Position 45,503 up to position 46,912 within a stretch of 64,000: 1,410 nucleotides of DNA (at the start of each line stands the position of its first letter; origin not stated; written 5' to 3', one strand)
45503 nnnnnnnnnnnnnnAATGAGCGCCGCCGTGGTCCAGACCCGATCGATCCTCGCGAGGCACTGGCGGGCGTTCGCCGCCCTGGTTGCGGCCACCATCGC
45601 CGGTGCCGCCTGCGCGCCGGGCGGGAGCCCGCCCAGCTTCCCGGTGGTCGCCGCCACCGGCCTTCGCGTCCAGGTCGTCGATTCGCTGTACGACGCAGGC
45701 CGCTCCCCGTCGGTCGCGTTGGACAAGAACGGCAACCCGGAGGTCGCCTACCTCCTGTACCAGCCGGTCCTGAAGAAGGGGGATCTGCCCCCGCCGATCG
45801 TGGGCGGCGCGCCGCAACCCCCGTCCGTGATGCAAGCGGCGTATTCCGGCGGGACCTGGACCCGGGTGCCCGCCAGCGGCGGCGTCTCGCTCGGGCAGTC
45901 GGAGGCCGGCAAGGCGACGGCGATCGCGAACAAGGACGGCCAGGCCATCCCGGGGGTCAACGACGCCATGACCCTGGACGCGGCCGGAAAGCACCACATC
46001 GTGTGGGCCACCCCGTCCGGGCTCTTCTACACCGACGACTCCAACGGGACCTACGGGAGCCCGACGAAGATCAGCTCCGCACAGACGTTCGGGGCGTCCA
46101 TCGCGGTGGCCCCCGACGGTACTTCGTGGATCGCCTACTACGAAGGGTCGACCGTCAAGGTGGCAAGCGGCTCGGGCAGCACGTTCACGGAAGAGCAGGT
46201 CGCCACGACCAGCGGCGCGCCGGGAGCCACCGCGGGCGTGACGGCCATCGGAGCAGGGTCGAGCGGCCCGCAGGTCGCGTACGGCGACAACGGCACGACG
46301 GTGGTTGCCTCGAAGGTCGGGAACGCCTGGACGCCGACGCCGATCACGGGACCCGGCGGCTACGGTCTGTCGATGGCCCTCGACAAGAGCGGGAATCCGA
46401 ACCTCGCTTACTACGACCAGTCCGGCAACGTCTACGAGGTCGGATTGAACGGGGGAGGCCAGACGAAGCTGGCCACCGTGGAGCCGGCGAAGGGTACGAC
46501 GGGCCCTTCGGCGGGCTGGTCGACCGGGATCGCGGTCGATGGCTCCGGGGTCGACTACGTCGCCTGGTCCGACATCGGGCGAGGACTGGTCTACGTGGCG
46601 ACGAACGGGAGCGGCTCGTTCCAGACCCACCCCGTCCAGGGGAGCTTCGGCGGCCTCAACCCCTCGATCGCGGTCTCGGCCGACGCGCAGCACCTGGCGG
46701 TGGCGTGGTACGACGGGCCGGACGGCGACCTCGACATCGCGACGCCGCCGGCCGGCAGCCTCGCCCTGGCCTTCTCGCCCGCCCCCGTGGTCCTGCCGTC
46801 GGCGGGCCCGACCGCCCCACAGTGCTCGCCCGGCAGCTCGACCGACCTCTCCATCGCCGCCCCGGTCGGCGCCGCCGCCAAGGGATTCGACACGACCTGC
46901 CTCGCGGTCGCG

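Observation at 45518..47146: Seven-repeat propeller-like lipoprotein fused to a cupredoxin that is paralogous to the NirK C-terminal domain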

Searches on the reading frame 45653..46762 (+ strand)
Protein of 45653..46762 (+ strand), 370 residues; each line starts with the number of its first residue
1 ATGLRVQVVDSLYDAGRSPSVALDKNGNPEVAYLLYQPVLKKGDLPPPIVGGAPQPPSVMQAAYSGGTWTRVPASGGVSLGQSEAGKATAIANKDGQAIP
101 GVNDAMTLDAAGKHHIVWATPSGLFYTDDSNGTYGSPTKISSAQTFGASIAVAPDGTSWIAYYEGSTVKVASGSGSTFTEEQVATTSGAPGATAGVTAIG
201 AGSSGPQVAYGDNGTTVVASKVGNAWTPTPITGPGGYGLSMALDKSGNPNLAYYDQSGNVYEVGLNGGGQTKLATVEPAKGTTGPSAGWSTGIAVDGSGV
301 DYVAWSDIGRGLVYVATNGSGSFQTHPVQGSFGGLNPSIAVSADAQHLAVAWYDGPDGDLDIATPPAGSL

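Call 45: search_protein_representatives(alignment_id=A2)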
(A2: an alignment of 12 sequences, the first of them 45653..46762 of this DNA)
Query: 12 sequences, 373 profile positions. Proteins with E-value up to 0.001 (for the whole library): 19823; up to 1e-10: 10325; up to 1e-30: 1201. The best 150 are listed.
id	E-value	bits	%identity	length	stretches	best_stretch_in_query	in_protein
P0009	6.2e-153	525.9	-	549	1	1-373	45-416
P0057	3.9e-149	513.4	-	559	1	1-372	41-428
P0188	3.9e-139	480.5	-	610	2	2-294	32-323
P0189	2.5e-136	471.2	-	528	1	2-371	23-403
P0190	2.9e-136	471.1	-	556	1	1-372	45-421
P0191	3.8e-128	444.3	-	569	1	2-372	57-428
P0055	2.8e-127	441.5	-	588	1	2-373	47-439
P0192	6.5e-123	427.1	-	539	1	2-373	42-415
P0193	1.4e-122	426.0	-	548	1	1-369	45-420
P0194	1.6e-122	425.8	-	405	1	2-349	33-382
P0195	4.8e-119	414.4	-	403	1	2-367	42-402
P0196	1.1e-117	409.9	-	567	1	1-371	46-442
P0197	1.1e-113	396.7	-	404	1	1-332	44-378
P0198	1.3e-102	360.3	-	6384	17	147-368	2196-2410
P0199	2.9e-100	352.6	-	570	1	3-372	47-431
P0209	2.4e-88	313.4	-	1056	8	104-319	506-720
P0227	9.5e-77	275.2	-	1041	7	165-363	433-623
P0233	3.1e-75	270.2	-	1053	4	148-334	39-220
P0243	2.2e-73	264.1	-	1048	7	169-365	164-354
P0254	4.1e-70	253.3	-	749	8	146-283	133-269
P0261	3.0e-69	250.5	-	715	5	104-368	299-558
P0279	2.0e-66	241.2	-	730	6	146-370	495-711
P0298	3.2e-62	227.4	-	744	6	147-363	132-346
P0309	6.0e-60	219.9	-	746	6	146-280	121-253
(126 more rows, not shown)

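Call 47: search_protein_families(library=pfam, proteins=[P0254, P0261, P0279, P0298, P0309, P0209, P0233, P0227, P0243], max_evalue=0.01)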
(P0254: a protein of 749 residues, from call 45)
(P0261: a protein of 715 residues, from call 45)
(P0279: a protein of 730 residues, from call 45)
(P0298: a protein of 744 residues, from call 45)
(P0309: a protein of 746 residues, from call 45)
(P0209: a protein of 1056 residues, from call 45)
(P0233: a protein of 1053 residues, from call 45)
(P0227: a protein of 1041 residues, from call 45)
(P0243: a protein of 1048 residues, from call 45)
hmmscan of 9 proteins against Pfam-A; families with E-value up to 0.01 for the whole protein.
P0254 (749 aa): 1 family
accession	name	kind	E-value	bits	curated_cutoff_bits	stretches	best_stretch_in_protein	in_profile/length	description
PF15892.11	BNR_4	-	9.6e-09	35.4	27.3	0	223-265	224-271/272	BNR repeat-containing family member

P0261 (715 aa): 0 families

P0279 (730 aa): 3 families
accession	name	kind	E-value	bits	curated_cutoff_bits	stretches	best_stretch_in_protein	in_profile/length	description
PF15892.11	BNR_4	-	4.3e-18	66.1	27.3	0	634-668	227-265/272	BNR repeat-containing family member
PF13540.12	RCC1_2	-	3.6e-06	27.1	22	0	629-644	4-19/30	Regulator of chromosome condensation (RCC1) repeat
PF20361.3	DUF6656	-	0.0095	15.9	27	0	360-404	74-114/182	Family of unknown function (DUF6656)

P0298 (744 aa): 1 family
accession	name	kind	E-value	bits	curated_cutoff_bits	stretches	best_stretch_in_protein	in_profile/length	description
PF23911.1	DUF7253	-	1.4e-05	25.7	25.1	0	432-451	70-89/110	Domain of unknown function (DUF7253)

P0309 (746 aa): 2 families
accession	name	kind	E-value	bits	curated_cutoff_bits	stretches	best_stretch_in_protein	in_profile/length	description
PF15892.11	BNR_4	-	6.2e-10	39.3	27.3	0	351-388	228-269/272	BNR repeat-containing family member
PF19565.4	DUF6087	-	0.003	18.2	27.1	0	285-307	48-70/99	Family of unknown function (DUF6087)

P0209 (1056 aa): 2 families
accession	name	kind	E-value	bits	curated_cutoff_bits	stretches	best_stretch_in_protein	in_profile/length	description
PF15892.11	BNR_4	-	6.5e-17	62.2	27.3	0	91-129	227-269/272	BNR repeat-containing family member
PF13860.13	FlgD_ig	-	4.5e-06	27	27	1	990-1039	25-74/79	FlgD Ig-like domain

P0233 (1053 aa): 4 families
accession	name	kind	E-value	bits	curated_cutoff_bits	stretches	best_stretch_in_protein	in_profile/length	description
PF11113.13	Phage_head_chap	-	8.9e-10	39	25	0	231-261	8-35/56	Head assembly gene product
PF00107.32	ADH_zinc_N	-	3.1e-07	30.8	31.8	0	92-122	12-41/129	Zinc-binding dehydrogenase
PF13860.13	FlgD_ig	-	3.8e-05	24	27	1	988-1039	22-73/79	FlgD Ig-like domain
PF17936.7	Big_6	-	0.0099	16.5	27.6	0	711-743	47-80/83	Bacterial Ig domain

P0227 (1041 aa): 2 families
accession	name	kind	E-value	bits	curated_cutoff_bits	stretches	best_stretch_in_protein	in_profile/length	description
PF13860.13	FlgD_ig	-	2e-09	37.7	27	1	977-1028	25-76/79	FlgD Ig-like domain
PF11141.13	DUF2914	-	0.0073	16.4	23.6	0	627-644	37-54/62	Protein of unknown function (DUF2914)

P0243 (1048 aa): 3 families
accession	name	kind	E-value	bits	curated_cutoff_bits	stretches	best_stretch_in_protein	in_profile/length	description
PF15892.11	BNR_4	-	1.4e-11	44.7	27.3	0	79-131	216-269/272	BNR repeat-containing family member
PF13860.13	FlgD_ig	-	2.5e-08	34.2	27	1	983-1035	23-75/79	FlgD Ig-like domain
PF21159.3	FlgK_2nd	-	0.00012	22.8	24.7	0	614-665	55-106/116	Flagellar hook-associated protein 1, D3 domain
